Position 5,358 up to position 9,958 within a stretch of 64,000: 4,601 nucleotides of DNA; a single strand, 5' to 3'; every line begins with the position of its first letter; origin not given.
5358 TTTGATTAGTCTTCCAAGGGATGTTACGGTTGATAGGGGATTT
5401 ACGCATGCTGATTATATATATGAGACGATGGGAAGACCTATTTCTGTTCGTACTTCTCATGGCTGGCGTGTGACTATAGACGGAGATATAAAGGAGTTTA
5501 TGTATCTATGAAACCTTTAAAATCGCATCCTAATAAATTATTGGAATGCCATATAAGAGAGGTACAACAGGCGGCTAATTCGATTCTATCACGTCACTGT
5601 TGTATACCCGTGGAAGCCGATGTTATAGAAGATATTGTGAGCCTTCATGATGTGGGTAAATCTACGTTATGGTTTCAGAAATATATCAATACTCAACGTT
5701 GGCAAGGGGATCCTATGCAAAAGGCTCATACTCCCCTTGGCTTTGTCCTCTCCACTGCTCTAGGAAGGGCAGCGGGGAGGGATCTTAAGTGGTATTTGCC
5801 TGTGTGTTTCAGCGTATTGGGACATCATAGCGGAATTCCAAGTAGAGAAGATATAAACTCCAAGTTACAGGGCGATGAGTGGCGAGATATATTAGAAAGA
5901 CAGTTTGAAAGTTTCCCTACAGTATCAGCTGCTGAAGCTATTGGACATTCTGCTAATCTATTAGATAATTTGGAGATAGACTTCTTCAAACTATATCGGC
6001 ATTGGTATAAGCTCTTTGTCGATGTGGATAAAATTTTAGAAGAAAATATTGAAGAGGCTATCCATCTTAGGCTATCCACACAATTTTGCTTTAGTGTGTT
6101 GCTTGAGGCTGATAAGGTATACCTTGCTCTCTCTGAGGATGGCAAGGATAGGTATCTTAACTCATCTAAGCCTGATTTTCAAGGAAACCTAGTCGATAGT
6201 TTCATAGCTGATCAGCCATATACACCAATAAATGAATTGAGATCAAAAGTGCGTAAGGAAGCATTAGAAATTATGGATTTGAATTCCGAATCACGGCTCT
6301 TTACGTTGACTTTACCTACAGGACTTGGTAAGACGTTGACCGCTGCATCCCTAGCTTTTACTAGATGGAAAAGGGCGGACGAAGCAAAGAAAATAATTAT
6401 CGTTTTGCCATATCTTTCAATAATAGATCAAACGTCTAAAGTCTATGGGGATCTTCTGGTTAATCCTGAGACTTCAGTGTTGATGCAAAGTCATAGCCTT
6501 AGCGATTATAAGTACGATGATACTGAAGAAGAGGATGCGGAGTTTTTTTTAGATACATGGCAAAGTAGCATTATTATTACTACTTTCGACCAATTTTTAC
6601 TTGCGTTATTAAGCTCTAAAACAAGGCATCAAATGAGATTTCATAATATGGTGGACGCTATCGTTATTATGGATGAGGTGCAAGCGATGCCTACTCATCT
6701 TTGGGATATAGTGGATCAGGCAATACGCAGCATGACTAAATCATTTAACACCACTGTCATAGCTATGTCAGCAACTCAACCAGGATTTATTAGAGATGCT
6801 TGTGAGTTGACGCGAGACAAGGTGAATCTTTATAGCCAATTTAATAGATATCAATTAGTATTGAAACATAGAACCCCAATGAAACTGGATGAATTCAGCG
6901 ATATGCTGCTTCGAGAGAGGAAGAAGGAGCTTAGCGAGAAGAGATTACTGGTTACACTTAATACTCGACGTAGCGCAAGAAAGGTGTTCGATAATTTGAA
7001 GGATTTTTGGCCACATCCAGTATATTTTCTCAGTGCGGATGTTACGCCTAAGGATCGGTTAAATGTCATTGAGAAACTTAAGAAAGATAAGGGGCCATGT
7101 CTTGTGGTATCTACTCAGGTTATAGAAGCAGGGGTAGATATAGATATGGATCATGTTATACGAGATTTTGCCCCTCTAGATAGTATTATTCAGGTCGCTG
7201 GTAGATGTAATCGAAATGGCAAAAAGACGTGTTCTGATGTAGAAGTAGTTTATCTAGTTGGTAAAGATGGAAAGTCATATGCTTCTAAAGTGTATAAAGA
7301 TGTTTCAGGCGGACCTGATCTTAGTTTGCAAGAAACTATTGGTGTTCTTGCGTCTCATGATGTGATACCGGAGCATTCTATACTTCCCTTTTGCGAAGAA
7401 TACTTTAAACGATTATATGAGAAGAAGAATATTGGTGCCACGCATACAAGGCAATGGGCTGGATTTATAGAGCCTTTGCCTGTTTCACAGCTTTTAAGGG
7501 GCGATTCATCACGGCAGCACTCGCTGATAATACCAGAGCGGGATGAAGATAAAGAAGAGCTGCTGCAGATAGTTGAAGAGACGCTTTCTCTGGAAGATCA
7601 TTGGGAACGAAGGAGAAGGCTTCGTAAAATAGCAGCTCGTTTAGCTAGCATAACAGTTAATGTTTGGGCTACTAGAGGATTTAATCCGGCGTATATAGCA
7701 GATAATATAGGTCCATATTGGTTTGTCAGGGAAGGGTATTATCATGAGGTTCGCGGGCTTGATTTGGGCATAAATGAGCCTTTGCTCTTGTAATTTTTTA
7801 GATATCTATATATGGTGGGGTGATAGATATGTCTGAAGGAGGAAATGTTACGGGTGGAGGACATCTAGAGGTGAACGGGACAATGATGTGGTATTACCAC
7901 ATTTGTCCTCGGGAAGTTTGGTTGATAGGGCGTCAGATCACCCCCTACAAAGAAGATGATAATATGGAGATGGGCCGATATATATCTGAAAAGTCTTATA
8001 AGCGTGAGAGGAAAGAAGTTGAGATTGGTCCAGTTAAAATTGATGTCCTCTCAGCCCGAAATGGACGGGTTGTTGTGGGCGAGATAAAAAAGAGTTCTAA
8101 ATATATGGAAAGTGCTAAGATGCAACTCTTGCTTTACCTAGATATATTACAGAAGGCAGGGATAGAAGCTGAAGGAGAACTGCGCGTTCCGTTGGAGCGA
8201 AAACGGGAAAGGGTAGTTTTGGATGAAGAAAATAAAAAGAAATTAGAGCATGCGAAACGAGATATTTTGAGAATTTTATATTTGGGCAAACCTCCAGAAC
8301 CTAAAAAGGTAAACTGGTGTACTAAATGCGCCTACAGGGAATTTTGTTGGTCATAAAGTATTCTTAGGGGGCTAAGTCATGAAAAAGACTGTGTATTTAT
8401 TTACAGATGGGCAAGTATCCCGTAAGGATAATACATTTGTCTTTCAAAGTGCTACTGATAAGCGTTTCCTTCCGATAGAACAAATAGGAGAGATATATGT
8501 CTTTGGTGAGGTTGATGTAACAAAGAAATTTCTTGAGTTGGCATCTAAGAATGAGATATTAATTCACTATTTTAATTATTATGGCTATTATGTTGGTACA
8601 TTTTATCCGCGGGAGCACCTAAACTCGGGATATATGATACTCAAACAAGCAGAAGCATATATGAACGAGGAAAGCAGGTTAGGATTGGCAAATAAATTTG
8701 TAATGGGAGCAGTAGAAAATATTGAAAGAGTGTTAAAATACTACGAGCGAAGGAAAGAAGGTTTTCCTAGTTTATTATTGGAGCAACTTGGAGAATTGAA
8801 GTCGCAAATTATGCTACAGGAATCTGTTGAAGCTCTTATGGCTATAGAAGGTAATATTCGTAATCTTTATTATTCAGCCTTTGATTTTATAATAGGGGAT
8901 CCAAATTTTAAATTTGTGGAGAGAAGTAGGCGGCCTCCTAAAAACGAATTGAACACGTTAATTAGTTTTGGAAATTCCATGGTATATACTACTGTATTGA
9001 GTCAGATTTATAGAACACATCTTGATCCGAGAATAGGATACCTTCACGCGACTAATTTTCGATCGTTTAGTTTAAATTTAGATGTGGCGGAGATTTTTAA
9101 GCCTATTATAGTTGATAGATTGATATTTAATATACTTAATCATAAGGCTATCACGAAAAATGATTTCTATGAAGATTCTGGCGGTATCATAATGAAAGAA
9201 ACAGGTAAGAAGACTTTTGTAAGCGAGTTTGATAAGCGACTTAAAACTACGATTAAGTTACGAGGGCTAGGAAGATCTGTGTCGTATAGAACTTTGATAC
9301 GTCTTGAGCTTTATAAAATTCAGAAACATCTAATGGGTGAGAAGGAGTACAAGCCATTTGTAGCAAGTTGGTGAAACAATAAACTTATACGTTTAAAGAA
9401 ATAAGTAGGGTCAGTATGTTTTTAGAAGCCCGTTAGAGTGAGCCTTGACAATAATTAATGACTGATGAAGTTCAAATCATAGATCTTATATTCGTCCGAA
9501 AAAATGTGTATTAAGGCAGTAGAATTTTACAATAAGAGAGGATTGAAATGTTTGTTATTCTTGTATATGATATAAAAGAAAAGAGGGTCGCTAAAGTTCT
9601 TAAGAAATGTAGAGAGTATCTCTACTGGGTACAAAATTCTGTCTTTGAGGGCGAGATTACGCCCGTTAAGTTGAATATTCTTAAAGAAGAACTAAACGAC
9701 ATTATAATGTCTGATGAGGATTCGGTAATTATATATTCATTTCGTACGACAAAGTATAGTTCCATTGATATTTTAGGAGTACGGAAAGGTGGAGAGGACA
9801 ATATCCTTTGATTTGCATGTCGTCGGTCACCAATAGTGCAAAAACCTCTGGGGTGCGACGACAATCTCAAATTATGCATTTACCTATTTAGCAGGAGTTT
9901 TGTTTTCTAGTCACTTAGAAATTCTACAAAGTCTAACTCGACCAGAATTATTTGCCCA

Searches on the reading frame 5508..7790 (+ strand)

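Call 9: search_protein_families(library=pfam, proteins=[window:5508-7790:+], max_evalue=0.1)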
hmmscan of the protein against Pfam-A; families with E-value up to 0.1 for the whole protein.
window:5508-7790:+ (761 aa): 7 families
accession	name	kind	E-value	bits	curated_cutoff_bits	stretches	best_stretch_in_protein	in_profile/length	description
PF22590.2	Cas3-like_C_2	-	8.7e-19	68.2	27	1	478-571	3-105/106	CRISPR-associated nuclease/helicase Cas3, C-terminal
PF00270.35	DEAD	-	4.6e-15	56.2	26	1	261-426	13-162/167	DEAD/DEAH box helicase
PF04851.21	ResIII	-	6e-12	46.2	22.5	1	258-423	19-161/164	Type III restriction enzyme, res subunit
PF00271.37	Helicase_C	-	3.6e-11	43.7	23.5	1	464-571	7-110/110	Helicase conserved C-terminal domain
PF02562.22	PhoH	-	0.00055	19.9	27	1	254-394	14-131/205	PhoH-like protein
PF18019.7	Cas3_HD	-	0.00083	19.9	23.1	1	42-132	59-159/207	Cas3, HD domain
PF00176.29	SNF2-rel_dom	-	0.03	13.9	24.9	1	271-397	26-140/290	SNF2-related domain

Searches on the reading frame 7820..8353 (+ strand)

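Call 9: search_protein_families(library=pfam, proteins=[window:7820-8353:+], max_evalue=0.1)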
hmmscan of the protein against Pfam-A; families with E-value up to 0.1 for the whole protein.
window:7820-8353:+ (178 aa): 3 families
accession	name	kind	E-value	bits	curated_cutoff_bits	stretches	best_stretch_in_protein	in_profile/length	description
PF01930.23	Cas_Cas4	-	1.3e-55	188.3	22.7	1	19-178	1-160/160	Domain of unknown function DUF83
PF12705.13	PDDEXK_1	-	7.7e-06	26.4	22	1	73-176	127-246/247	PD-(D/E)XK nuclease superfamily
PF17683.6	TFIIF_beta_N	-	0.012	16.5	25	1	81-144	24-89/145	TFIIF, beta subunit N-terminus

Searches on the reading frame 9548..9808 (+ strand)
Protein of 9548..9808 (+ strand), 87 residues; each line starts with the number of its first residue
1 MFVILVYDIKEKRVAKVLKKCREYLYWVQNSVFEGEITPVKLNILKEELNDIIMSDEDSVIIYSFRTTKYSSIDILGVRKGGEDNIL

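Call 9: search_protein_families(library=pfam, proteins=[window:9548-9808:+], max_evalue=0.1)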
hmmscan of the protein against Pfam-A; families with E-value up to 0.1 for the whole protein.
window:9548-9808:+ (87 aa): 2 families
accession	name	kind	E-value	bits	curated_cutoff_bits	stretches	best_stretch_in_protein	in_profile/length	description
PF09827.14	CRISPR_Cas2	-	1.5e-23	83.2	23.8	1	1-72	1-73/74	CRISPR associated protein Cas2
PF05763.18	DUF835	-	0.0057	16.9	33.1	1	12-62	31-81/136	Protein of unknown function (DUF835)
